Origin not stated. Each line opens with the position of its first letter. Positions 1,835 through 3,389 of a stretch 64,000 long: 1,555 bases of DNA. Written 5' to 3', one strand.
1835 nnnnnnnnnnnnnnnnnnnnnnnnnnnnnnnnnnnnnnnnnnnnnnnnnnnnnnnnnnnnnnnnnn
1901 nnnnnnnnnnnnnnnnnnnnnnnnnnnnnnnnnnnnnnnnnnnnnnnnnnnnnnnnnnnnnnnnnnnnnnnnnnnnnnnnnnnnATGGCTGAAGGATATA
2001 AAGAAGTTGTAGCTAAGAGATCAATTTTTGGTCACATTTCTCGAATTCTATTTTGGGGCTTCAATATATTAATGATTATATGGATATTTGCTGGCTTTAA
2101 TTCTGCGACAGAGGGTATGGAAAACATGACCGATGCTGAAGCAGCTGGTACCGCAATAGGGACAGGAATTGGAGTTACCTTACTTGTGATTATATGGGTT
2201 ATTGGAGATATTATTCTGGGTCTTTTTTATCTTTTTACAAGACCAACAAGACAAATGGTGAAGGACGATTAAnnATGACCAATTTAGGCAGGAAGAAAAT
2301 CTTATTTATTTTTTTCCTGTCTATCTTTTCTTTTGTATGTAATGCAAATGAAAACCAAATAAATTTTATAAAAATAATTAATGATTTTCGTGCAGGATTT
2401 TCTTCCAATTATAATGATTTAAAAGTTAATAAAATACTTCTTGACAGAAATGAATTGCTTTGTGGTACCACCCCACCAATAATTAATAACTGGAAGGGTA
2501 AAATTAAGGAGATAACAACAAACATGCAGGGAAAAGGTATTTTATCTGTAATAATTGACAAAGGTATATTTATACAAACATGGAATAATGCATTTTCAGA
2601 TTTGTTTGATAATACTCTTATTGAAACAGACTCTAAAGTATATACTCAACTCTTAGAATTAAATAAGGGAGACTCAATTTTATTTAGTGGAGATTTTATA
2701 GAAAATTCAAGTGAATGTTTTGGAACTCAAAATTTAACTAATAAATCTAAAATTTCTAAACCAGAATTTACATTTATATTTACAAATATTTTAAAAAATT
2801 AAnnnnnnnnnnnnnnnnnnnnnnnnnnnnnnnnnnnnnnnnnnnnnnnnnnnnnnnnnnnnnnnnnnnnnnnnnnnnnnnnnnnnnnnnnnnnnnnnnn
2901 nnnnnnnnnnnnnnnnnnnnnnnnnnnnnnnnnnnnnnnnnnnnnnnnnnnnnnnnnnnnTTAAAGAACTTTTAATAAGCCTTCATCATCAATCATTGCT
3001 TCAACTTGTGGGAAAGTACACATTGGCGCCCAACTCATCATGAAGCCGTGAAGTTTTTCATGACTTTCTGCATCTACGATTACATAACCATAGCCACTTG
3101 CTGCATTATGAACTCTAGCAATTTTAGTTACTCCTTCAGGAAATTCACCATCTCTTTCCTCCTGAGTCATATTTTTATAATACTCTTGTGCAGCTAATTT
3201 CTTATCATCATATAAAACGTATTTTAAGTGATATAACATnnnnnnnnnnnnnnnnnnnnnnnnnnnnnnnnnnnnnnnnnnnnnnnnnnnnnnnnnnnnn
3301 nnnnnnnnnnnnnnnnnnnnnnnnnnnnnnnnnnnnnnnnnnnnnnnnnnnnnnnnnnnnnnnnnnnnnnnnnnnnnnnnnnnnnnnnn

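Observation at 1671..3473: Two tandem, integrase-less mini-islands stacked at tRNA-Ser(GGA), each bounded by a direct copy of the tRNA 3' end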

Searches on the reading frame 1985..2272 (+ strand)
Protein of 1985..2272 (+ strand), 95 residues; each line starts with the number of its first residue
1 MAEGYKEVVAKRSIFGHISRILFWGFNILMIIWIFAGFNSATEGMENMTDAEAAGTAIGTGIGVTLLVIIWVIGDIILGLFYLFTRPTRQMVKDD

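Call 7: search_protein_families(library=pfam, proteins=[window:1985-2272:+], max_evalue=0.1)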
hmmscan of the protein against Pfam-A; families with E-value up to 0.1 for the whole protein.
window:1985-2272:+ (95 aa): 0 families

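Call 8: search_protein_families(library=phrogs, proteins=[window:1985-2272:+], max_evalue=0.1)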
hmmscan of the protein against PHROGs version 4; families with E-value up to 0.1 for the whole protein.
window:1985-2272:+ (95 aa): 1 family
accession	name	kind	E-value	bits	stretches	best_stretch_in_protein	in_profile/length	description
phrog_6586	-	unknown function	3.5e-16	60.2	1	6-88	45-128/129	-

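Call 18: find_encoding_contigs(protein=window:1985-2272:+, flank=10000, max_places=10)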
Protein window:1985-2272:+ (95 aa): no gene with exactly this product is on record in the collection.

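Call 50: search_dna_similar(query=window:1985-2272:+, collection=phages, mode=protein, max_evalue=0.001, max_rows=20)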
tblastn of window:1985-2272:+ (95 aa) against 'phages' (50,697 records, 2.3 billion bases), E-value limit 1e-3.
No match.

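Call 53: find_homologous_proteins(query=window:1985-2272:+, max_evalue=0.001)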
Query window:1985-2272:+ (95 aa): 112 proteins with E <= 0.001 among 114 candidates.
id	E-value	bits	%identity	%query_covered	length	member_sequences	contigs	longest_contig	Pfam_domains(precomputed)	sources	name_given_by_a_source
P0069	4.4e-53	195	95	100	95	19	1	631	-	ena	-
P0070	6.7e-50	185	87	100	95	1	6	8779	-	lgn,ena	-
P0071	5.4e-49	182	87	100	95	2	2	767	-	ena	-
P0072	6.5e-49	182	87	100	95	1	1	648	-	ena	-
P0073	7.8e-49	181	87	100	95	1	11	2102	-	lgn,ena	-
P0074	3.9e-48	179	86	100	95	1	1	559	-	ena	-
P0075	8.0e-43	162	80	95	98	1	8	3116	-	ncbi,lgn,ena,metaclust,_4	metaclust:\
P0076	1.5e-42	161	76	97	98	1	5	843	-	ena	-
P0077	3.1e-42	160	74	97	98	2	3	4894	-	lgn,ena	-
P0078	9.5e-42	159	78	97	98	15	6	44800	-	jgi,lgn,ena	jgi:hypothetical protein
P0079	2.1e-41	158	74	98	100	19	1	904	-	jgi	jgi:uncharacterized membrane protein YhaH (DUF805 family)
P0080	2.1e-41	158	77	97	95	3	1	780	-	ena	-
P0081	6.7e-34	134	70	97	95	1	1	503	-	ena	-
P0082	4.1e-30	121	64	95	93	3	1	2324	-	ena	-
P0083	8.0e-30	121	59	98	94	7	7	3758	-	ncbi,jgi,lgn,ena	jgi:hypothetical protein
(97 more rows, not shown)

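Call 56: find_encoding_contigs(protein=P0070, flank=10000, max_places=8)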
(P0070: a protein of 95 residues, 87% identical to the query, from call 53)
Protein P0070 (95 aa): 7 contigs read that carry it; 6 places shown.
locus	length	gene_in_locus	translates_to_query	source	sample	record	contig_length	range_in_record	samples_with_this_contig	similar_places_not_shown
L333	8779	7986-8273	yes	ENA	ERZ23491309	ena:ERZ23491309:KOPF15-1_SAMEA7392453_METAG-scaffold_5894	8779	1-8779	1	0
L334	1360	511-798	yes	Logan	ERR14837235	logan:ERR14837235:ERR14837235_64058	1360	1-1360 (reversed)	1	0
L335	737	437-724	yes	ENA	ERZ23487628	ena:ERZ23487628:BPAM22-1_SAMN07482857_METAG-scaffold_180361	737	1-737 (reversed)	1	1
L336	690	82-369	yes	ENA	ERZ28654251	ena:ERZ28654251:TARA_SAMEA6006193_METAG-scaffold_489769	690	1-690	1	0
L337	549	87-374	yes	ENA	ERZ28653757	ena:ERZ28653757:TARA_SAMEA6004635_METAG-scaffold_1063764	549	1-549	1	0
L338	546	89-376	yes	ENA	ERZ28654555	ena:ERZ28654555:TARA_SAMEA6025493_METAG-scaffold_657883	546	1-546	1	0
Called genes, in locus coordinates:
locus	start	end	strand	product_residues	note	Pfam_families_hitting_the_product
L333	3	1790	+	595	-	?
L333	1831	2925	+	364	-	PF00528:BPD_transp_1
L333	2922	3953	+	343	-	PF00528:BPD_transp_1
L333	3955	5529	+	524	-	PF02463:SMC_N (weak), PF04851:ResIII (faint), PF20720:nSTAND3 (faint), PF00005:ABC_tran, PF07728:AAA_5 (faint), PF13191:AAA_16 (faint), PF00005:ABC_tran, PF13304:AAA_21 (weak), +3 more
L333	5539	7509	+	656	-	PF00515:TPR_1, PF13181:TPR_8, PF13414:TPR_11, PF13431:TPR_17, PF00515:TPR_1, PF13489:Methyltransf_23, PF08241:Methyltransf_11, PF08242:Methyltransf_12, +13 more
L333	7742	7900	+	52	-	-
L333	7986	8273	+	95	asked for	-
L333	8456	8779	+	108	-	?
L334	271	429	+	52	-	-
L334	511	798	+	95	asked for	-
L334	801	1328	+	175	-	-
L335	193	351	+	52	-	-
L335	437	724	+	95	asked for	-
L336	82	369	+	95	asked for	-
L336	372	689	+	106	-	?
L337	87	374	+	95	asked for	-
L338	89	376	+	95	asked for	-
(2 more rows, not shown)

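Call 66: find_encoding_contigs(protein=P0078, flank=10000, max_places=5)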
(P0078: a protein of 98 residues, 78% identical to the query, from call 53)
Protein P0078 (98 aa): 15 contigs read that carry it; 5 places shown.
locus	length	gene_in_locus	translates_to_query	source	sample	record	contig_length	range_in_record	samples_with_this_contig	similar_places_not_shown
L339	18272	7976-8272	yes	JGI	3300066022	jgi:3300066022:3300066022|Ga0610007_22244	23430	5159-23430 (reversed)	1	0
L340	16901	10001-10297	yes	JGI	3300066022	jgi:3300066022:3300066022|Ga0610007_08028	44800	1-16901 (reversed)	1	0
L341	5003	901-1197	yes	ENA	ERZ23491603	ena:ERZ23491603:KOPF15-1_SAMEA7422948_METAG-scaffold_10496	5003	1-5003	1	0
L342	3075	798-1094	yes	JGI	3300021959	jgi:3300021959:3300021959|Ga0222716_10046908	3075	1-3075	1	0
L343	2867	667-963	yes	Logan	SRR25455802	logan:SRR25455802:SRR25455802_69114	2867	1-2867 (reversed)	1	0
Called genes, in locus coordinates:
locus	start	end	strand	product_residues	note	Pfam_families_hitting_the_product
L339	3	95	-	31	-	?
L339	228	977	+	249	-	-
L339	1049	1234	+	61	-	-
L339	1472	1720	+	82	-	-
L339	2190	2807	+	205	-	-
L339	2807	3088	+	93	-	-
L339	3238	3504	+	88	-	-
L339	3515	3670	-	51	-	-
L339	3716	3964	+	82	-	-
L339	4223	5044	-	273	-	-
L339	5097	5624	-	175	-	PF01844:HNH, PF14279:HNH_5, PF11969:DcpS_C, PF01230:HIT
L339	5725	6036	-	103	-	-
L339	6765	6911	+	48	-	-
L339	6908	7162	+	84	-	-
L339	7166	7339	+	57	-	PF10723:RepB-RCR_reg (weak)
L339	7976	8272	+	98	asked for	-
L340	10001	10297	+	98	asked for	-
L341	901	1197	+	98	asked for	-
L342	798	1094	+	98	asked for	-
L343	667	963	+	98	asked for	-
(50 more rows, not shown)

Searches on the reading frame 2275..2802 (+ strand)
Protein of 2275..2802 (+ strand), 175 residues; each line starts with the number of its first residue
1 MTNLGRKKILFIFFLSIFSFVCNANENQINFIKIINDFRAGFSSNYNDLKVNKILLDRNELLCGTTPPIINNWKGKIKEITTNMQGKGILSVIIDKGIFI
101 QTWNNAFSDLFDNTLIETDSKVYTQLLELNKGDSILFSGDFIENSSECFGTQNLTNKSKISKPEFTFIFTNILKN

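Call 7: search_protein_families(library=pfam, proteins=[window:2275-2802:+], max_evalue=0.1)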
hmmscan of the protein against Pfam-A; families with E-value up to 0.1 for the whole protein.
window:2275-2802:+ (175 aa): 0 families

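Call 8: search_protein_families(library=phrogs, proteins=[window:2275-2802:+], max_evalue=0.1)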
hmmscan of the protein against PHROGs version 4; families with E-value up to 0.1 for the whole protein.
window:2275-2802:+ (175 aa): 1 family
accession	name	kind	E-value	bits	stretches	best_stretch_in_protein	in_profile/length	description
phrog_13370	-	unknown function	0.024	15.8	0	124-145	2-23/62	-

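Call 23: find_encoding_contigs(protein=window:2275-2802:+, flank=10000, max_places=10)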
Protein window:2275-2802:+ (175 aa): no gene with exactly this product is on record in the collection.

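Call 51: search_dna_similar(query=window:2275-2802:+, collection=phages, mode=protein, max_evalue=0.001, max_rows=15)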
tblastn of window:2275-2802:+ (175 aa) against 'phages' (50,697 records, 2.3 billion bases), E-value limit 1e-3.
Records with a match: 1; places in all: 1; records where one place covers at least 80% of the query: 0.
Best place of each record, by identity: <60% 1.
By first word of the organism name: Komagataeibacter 1.
By host as written in the record: Komagataeibacter maltaceti NBRC 14815 1.
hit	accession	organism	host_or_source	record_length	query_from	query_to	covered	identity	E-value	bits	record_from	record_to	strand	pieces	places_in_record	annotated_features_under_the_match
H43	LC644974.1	Komagataeibacter phage phiKM1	Komagataeibacter maltaceti NBRC 14815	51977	28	122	54%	28.3%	1e-5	50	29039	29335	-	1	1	hypothetical protein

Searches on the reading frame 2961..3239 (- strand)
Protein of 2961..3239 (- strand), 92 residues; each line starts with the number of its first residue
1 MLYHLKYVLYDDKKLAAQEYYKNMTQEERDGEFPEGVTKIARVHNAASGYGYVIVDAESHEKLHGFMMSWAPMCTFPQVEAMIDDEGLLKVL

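Call 7: search_protein_families(library=pfam, proteins=[window:2961-3239:-], max_evalue=0.1)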
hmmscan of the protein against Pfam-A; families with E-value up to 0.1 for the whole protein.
window:2961-3239:- (92 aa): 1 family
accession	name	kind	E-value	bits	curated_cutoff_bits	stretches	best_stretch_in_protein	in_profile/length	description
PF11746.14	DUF3303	-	1.9e-10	41.1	21.2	1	1-91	1-87/92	Domain of unknown function (DUF3303)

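Call 8: search_protein_families(library=phrogs, proteins=[window:2961-3239:-], max_evalue=0.1)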
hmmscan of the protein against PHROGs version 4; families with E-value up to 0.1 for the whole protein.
window:2961-3239:- (92 aa): 0 families

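Call 14: find_encoding_contigs(protein=window:2961-3239:-, flank=10000, max_places=10)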
Protein window:2961-3239:- (92 aa): 24 contigs read that carry it; 10 places shown.
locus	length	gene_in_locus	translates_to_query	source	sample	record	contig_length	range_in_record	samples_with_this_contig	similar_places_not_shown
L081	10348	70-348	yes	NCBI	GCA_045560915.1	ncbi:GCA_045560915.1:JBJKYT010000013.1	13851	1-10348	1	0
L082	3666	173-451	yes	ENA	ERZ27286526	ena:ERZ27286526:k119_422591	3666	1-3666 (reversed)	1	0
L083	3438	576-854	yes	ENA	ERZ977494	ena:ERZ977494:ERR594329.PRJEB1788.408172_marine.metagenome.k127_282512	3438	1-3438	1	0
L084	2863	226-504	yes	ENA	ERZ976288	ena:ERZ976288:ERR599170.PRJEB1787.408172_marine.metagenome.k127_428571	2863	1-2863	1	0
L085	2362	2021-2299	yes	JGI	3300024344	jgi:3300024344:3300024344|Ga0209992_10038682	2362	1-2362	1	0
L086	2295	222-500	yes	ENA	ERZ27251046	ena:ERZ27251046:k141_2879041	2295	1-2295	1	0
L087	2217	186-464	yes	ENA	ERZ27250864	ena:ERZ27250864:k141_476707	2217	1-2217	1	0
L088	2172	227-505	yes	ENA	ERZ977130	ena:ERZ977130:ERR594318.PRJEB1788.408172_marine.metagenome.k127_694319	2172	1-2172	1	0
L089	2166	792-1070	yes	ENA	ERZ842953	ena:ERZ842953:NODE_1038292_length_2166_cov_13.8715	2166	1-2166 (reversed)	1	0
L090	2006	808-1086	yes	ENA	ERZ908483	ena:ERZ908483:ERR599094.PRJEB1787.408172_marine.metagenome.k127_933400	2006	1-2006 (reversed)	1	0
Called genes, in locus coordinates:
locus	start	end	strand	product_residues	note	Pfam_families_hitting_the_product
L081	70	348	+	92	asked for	PF11746:DUF3303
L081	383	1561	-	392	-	PF01938:TRAM, PF05958:tRNA_U5-meth_tr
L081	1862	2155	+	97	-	PF03992:ABM (weak)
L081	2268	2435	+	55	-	-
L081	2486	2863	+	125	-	PF00293:NUDIX, PF14815:NUDIX_4, PF22327:Nudt16-like (weak)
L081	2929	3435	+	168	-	PF04832:SOUL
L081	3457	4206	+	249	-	-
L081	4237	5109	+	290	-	PF03446:NAD_binding_2, PF03807:F420_oxidored (faint), PF14833:NAD_binding_11, PF21761:RedAm-like_C (weak)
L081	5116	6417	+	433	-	PF21135:DRL_cat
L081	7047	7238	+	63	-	-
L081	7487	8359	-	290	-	PF00126:HTH_1, PF03466:LysR_substrate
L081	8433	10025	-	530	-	PF00005:ABC_tran, PF13191:AAA_16 (faint), PF13401:AAA_22 (faint), PF13555:AAA_29 (faint), PF20720:nSTAND3 (faint), PF13304:AAA_21 (faint), PF02463:SMC_N (weak), PF00005:ABC_tran, +1 more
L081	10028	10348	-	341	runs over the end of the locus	PF00528:BPD_transp_1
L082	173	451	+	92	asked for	PF11746:DUF3303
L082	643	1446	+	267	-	PF00483:NTP_transferase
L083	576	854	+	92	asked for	PF11746:DUF3303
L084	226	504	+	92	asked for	PF11746:DUF3303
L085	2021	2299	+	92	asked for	PF11746:DUF3303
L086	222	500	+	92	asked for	PF11746:DUF3303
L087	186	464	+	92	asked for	PF11746:DUF3303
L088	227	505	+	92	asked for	PF11746:DUF3303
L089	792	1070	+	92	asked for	PF11746:DUF3303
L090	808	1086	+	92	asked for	PF11746:DUF3303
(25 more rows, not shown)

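Call 65: list_cluster_members(proteins=[window:2961-3239:-, P0060, P0078])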
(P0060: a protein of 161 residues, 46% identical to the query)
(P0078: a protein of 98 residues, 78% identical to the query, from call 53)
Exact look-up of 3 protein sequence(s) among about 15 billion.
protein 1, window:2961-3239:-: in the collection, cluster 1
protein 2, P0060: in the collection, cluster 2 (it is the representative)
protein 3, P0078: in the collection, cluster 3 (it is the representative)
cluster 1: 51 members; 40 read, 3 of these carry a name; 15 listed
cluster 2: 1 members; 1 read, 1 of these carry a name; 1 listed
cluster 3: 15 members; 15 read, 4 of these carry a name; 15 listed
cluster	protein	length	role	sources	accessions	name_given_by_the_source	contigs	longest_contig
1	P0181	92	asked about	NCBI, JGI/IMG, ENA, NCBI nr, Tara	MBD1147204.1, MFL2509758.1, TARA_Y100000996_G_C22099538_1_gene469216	DUF3303 family protein [Pelagibacterales bacterium SAG-MED31] | strand:+ start:182 stop:460 length:279 start_codon:yes stop_codon:yes gene_type:complete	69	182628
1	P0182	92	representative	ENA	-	-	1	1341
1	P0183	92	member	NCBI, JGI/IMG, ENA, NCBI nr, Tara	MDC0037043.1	DUF3303 domain-containing protein [Alphaproteobacteria bacterium] | strand:- start:279 stop:557 length:279 start_codon:yes stop_codon:yes gene_type:complete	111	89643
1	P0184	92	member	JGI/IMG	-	hypothetical protein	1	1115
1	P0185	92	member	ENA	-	-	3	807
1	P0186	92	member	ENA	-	-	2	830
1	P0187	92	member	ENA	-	-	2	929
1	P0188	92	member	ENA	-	-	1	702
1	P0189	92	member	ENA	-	-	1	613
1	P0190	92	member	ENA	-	-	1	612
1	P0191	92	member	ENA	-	-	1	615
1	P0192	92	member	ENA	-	-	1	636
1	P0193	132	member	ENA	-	-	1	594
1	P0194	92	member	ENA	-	-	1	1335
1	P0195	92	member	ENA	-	-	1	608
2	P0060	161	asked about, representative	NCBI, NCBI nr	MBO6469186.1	MAG: hypothetical protein HVK44_03405, partial [Pelagibacteraceae bacterium] | hypothetical protein [Pelagibacteraceae bacterium]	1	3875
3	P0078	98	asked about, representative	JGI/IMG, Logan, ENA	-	hypothetical protein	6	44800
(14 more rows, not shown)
